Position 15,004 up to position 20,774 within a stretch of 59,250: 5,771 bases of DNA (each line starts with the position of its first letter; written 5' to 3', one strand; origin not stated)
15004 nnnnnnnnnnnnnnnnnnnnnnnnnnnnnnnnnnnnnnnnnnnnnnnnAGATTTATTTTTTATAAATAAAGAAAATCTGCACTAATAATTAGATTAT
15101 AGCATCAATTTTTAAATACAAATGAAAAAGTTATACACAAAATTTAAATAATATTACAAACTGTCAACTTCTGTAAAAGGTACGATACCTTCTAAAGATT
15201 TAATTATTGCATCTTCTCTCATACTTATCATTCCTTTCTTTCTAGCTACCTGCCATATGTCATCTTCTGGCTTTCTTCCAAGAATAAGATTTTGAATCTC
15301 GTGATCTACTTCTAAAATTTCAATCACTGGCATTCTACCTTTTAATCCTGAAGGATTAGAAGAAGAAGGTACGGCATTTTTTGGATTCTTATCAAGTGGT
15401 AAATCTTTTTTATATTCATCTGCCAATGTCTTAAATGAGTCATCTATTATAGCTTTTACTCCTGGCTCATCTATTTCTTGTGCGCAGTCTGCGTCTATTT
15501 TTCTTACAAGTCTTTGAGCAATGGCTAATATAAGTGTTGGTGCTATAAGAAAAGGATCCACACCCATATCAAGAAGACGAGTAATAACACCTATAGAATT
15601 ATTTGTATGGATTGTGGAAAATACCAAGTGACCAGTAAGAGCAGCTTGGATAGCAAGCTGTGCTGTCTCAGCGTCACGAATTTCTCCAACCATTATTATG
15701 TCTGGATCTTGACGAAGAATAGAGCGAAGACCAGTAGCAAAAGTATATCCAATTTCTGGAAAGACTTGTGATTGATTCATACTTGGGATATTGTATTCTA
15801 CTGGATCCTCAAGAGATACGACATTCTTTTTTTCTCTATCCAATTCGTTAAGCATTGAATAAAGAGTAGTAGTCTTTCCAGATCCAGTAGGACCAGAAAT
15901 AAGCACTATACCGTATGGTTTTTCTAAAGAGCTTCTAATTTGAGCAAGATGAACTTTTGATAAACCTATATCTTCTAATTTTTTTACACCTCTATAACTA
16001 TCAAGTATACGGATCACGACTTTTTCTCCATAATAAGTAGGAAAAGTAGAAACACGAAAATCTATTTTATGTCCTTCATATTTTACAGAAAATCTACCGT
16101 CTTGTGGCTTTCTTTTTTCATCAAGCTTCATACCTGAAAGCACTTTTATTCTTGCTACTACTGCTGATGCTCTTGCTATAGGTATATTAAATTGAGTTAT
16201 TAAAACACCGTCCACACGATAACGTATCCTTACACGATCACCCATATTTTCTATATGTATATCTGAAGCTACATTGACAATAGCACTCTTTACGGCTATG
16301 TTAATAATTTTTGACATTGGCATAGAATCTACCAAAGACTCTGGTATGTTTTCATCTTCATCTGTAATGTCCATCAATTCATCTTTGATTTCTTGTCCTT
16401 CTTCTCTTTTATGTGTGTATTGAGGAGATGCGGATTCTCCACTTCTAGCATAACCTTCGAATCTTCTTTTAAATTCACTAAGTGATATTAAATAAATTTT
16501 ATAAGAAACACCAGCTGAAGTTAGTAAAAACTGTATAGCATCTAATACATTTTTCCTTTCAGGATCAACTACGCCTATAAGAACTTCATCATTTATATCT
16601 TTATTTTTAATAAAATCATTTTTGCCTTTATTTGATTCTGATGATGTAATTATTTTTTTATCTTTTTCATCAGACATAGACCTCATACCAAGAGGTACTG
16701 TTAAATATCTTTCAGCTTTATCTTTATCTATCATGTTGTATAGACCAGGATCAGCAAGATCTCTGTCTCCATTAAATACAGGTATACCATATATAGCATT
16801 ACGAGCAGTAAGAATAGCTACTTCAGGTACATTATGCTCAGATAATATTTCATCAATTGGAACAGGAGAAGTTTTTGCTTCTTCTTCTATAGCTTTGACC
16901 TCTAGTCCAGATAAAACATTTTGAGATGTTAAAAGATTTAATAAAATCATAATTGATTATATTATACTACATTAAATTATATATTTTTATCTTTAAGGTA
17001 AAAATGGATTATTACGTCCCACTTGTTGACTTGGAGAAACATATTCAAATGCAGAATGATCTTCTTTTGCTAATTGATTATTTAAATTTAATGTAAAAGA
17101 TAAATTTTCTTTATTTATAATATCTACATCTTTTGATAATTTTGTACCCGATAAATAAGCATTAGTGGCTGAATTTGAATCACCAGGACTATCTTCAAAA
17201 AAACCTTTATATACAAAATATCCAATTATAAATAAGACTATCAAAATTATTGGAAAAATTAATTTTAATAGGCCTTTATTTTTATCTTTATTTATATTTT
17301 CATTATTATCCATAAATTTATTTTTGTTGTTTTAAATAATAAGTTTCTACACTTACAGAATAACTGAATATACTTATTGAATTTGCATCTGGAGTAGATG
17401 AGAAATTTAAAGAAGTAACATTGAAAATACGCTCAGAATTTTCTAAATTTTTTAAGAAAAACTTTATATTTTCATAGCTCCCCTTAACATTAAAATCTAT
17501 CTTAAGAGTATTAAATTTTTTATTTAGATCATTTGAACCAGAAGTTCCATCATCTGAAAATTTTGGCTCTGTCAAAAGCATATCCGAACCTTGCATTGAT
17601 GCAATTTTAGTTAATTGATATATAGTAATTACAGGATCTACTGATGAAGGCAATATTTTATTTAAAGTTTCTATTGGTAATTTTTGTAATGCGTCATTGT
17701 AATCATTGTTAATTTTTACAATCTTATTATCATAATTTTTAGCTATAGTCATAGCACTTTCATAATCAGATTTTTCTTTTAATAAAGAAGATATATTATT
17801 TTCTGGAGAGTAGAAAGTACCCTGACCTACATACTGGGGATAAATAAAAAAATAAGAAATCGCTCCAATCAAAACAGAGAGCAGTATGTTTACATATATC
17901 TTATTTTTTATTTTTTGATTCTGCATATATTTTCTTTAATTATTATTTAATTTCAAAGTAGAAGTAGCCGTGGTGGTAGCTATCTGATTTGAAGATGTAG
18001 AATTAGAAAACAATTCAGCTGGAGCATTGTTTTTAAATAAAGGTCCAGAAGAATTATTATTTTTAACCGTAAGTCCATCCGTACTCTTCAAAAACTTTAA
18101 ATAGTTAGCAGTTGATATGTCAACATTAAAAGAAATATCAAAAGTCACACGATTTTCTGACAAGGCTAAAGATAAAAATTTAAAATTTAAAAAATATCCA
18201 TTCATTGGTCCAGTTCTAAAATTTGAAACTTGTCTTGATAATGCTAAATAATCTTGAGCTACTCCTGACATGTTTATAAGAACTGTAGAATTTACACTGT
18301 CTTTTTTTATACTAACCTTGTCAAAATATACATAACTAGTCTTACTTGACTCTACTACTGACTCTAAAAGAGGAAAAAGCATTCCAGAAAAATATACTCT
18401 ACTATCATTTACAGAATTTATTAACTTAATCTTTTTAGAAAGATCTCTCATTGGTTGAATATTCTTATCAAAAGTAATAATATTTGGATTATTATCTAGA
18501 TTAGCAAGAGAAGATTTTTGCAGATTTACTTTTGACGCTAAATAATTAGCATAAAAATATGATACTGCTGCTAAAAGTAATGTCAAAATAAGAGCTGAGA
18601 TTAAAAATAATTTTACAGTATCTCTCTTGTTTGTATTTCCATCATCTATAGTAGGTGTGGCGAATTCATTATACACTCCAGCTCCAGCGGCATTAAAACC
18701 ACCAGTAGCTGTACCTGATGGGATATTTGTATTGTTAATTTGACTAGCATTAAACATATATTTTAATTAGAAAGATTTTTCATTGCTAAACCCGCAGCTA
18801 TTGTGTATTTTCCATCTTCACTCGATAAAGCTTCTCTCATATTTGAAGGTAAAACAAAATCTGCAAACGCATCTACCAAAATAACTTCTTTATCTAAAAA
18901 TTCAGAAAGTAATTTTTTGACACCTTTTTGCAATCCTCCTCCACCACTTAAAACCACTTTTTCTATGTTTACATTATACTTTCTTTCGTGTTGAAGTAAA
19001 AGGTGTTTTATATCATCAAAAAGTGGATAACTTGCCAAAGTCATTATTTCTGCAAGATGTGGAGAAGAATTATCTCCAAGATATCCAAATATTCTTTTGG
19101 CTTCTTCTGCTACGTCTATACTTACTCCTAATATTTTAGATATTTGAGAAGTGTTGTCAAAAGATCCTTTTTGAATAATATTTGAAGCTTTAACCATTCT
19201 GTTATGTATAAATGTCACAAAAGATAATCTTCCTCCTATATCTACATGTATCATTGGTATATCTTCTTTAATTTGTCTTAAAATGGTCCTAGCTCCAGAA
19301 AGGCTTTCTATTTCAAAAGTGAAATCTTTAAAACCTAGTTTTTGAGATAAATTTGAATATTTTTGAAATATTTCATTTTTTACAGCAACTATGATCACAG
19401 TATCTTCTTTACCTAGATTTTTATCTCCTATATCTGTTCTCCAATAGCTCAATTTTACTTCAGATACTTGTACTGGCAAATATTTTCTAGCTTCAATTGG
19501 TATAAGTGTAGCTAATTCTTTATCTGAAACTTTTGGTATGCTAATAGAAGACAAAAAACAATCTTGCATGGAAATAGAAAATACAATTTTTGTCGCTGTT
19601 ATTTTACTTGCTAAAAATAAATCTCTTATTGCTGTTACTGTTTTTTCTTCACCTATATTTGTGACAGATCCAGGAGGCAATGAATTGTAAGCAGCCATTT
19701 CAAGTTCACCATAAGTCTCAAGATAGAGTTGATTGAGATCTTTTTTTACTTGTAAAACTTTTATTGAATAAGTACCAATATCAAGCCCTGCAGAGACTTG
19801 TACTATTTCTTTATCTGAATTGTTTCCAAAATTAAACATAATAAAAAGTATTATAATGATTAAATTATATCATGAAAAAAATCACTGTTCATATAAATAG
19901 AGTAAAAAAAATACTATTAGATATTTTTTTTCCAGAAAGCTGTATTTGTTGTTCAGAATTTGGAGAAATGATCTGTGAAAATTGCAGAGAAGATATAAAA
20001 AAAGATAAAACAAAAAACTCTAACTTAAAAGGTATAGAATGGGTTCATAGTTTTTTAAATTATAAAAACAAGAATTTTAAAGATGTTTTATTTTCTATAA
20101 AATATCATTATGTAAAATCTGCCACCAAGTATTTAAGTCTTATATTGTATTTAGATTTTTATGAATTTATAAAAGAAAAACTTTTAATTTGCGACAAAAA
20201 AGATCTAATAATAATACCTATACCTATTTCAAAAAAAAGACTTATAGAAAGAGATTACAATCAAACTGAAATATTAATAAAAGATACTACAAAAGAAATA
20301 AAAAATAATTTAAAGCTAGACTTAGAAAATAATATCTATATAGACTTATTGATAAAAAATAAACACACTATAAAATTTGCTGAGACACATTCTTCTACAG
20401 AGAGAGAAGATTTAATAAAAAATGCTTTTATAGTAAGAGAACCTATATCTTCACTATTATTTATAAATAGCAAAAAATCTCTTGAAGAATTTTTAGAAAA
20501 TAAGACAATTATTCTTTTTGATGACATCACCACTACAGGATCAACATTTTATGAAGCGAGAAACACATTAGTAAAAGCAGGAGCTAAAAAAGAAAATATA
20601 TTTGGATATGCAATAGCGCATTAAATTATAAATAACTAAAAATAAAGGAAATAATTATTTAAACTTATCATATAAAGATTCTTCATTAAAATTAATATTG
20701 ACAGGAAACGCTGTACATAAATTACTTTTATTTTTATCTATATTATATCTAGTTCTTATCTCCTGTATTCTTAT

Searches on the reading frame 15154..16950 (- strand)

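Call 11: search_protein_families(library=pfam, proteins=[window:15154-16950:-], max_evalue=0.001)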
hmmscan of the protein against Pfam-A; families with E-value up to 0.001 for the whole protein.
window:15154-16950:- (598 aa): 8 families
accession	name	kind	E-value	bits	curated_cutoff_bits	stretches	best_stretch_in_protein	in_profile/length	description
PF00437.27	T2SSE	-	7.4e-118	393.8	24.9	1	207-595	3-368/370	Type II/IV secretion system protein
PF05157.20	MshEN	-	1.4e-05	25.4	23.1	0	120-172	38-88/90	MshEN domain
PF20720.3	nSTAND3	-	8.4e-05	22.8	27.2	1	346-387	17-58/155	Novel STAND NTPase 3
PF13173.12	AAA_14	-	9.6e-05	22.8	27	1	348-437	4-84/129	AAA domain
PF13191.12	AAA_16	-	9.9e-05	23.3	32.6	1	344-438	23-108/167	AAA ATPase domain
PF13401.12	AAA_22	-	0.00016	22.4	27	1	346-400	5-54/130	AAA domain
PF25199.1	nSTAND_NTPase5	-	0.00023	21.4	34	1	341-383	36-79/145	Novel STAND NTPase 5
PF01637.24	ATPase_2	-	0.0005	20.4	33.2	0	335-394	8-68/225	ATPase domain predominantly from Archaea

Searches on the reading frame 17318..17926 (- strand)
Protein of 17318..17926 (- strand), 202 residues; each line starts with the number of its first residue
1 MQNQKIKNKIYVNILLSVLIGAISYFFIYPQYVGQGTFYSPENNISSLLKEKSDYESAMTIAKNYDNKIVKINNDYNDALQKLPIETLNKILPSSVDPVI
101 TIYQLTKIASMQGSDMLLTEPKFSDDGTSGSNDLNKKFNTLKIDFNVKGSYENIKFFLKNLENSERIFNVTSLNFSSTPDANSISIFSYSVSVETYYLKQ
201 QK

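Call 44: search_protein_families(library=pfam, proteins=[window:17318-17926:-], max_evalue=0.01)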
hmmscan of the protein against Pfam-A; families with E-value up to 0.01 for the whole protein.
window:17318-17926:- (202 aa): 1 family
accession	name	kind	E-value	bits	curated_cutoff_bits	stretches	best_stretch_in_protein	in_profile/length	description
PF04350.18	PilO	-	6.7e-07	30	22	1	65-197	28-142/145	Pilus assembly protein, PilO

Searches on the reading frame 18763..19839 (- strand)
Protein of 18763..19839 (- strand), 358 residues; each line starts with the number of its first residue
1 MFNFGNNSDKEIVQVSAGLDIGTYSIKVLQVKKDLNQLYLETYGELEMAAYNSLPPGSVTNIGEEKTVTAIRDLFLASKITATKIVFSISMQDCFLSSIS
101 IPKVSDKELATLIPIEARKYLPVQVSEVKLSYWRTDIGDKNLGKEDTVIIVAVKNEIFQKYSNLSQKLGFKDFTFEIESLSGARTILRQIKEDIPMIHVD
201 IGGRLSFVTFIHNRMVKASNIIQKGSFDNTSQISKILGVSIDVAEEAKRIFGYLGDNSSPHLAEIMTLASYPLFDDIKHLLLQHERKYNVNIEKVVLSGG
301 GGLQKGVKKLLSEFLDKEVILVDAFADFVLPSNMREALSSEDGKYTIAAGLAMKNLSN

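Call 45: search_protein_families(library=pfam, proteins=[window:18763-19839:-], max_evalue=0.01)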
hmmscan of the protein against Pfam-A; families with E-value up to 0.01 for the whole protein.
window:18763-19839:- (358 aa): 2 families
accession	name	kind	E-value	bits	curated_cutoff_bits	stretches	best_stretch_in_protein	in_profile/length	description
PF11104.14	PilM_2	-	9.8e-25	87.6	27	1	18-355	1-339/340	Type IV pilus assembly protein PilM;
PF14450.12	FtsA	-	1.6e-05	25.7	31.8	1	198-318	2-106/127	Cell division protein FtsA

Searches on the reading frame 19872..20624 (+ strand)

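Call 45: search_protein_families(library=pfam, proteins=[window:19872-20624:+], max_evalue=0.01)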
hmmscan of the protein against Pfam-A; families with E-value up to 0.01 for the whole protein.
window:19872-20624:+ (250 aa): 3 families
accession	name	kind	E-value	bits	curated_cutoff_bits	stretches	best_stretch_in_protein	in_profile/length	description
PF18912.6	DZR_2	-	5.9e-05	23.3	27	1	15-43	1-32/56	Double zinc ribbon domain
PF15609.12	PRTase_2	-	0.002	18.1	28.8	1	162-240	89-149/188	Phosphoribosyl transferase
PF14681.12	UPRTase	-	0.0075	16.2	27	0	203-244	113-154/206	Uracil phosphoribosyltransferase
